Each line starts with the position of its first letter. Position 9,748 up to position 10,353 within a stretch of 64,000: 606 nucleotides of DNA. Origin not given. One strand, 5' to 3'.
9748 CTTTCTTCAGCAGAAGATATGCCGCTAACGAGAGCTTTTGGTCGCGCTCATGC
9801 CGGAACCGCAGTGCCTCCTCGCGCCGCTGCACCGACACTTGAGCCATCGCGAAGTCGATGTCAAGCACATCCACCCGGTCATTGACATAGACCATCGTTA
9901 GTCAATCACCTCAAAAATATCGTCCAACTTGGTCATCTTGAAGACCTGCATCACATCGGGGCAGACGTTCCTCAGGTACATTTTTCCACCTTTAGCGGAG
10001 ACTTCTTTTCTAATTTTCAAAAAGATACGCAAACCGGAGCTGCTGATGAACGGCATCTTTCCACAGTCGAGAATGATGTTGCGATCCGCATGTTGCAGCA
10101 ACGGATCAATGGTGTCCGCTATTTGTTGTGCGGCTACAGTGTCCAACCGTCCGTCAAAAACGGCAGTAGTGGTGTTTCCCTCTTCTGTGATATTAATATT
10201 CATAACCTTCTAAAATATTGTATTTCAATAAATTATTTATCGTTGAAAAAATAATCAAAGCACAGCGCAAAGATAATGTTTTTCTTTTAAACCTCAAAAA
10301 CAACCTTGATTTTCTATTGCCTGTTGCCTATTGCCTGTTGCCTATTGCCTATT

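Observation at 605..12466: A partner-switching module (Cache-PP2C-kinase sensor plus STAS protein) appears wired to an NRPS operon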

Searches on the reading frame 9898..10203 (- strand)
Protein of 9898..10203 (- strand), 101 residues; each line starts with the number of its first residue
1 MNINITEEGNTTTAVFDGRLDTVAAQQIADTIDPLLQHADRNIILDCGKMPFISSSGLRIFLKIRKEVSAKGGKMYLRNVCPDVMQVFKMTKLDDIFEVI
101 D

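Call 3: search_protein_families(library=pfam, proteins=[window:9898-10203:-])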
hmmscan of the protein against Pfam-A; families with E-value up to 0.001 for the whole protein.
window:9898-10203:- (101 aa): 2 families
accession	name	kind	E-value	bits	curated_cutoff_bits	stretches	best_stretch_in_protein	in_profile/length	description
PF01740.26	STAS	-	1.1e-19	70.5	22.6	1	3-99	2-99/106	STAS domain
PF13466.11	STAS_2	-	4.1e-07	30.5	29.2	1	17-94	4-80/80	STAS domain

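Call 5: search_protein_families(library=ncbifam, proteins=[window:9898-10203:-])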
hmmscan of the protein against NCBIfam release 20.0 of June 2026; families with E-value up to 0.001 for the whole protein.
window:9898-10203:- (101 aa): 3 families
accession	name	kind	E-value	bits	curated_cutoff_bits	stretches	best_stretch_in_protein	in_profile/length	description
TIGR00377.1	ant_ant_sig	superfamily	1e-20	73.6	53.45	1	1-99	3-102/108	anti-sigma factor antagonist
TIGR02886.1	spore_II_AA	equivalog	2.4e-11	43.6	114.75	1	13-98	11-97/106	anti-sigma F factor antagonist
NF047705.1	slr1659_superfam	superfamily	0.00015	22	100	1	4-69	9-77/111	slr1659 superfamily regulator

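Call 42: search_solved_structures(query=window:9898-10203:-, max_evalue=0.001)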
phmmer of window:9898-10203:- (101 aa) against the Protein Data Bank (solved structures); distinct sequences matched with E-value up to 0.001: 8.
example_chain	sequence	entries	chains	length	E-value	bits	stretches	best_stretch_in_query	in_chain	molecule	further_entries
1th8_B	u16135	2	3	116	6.8e-09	39.2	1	15-97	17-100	Anti-sigma F factor antagonist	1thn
1tid_B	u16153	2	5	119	1.9e-08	37.7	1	15-97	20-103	Anti-sigma F factor antagonist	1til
6m36_B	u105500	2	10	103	1.1e-06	32.1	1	2-99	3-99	Anti-sigma-B factor antagonist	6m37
1sbo_A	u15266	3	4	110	5.3e-06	29.9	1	3-101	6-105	Putative anti-sigma factor antagonist TM1442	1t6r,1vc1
1auz_A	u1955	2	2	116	1.3e-05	28.7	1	16-96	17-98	SPOIIAA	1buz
1h4y_A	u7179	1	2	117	4.1e-05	27.1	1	15-93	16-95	ANTI-SIGMA F FACTOR ANTAGONIST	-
1h4x_A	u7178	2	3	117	0.00011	25.7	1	15-93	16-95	ANTI-SIGMA F FACTOR ANTAGONIST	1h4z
4hyl_A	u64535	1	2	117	0.00011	25.7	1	7-95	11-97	Stage II sporulation protein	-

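Call 73: search_protein_representatives(protein=window:9898-10203:-)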
Query: 101 residues. Proteins with E-value up to 0.001 (for the whole library): 9232; up to 1e-10: 283; up to 1e-30: 1. The best 150 are listed.
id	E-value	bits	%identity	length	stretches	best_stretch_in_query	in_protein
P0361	4.6e-51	187.1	85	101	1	1-100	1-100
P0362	4.3e-28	113.5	25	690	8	17-89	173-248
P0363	1.6e-25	105.3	30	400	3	8-92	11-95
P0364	5.6e-24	100.3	52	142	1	3-98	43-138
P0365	2.5e-23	98.3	55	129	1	4-94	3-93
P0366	8.4e-23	96.6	52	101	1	4-98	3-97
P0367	2.6e-22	95.0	84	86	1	47-101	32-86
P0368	9.8e-22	93.2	51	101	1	1-98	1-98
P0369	1.2e-21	92.9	49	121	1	3-98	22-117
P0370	1.9e-21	92.2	43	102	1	1-101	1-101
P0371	2.0e-21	92.2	47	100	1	1-97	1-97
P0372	5.7e-21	90.7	46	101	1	1-98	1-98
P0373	7.0e-21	90.4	47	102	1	2-101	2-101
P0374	7.9e-21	90.3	47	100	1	4-98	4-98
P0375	9.0e-21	90.1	29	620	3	5-94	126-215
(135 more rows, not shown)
